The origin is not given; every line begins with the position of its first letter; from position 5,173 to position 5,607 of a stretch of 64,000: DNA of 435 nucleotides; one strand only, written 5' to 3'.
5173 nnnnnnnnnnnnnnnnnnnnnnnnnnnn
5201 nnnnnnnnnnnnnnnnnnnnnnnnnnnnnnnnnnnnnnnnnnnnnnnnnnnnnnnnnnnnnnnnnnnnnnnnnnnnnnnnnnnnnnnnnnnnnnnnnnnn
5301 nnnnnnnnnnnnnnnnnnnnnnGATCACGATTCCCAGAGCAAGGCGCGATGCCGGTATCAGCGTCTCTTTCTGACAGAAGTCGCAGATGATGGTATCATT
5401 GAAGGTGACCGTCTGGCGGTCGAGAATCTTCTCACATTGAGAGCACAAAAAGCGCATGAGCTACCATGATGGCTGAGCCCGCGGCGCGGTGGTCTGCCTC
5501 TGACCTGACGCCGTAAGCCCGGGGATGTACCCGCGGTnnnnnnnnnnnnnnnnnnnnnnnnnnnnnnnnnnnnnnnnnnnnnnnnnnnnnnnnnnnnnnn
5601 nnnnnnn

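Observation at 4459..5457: Zinc-ribbon-fused Ser/Thr pseudokinase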

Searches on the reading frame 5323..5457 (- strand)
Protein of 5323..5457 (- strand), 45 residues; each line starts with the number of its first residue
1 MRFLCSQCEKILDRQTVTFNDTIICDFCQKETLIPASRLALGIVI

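Call 84: search_protein_families(library=pfam, proteins=[window:5323-5457:-], max_evalue=10)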
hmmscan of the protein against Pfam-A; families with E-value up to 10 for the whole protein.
seq(45 aa): 9 families
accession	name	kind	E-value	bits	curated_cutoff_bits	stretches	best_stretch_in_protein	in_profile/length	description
PF07191.17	Zn_ribbon_6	-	0.028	14.9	25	1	4-32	2-26/67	Double zinc ribbon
PF00412.28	LIM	-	0.042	14.6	22.9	1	3-28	27-53/58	LIM domain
PF07503.17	zf-HYPF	-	0.042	14.1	23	1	24-38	1-15/34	HypF finger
PF24292.1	DUF7479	-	0.093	13.3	27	1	3-19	3-19/60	Domain of unknown function (DUF7479)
PF23477.1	zf_Tbcl_2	-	0.15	12.2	27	1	22-35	5-18/37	Probable treble clef zinc finger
PF18439.7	zf_UBZ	-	0.15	12.2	25.6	0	21-32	1-12/32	Ubiquitin-Binding Zinc Finger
PF04810.20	zf-Sec23_Sec24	-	0.27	11.7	25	1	5-35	4-36/39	Sec23/Sec24 zinc finger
PF10764.14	Gin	-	0.35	11.3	27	0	5-31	1-26/45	Inhibitor of sigma-G Gin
PF23663.1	Znf_SCAND3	-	0.42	11.1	27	1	21-34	30-43/50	SCAN domain-containing protein 3-like zinc finger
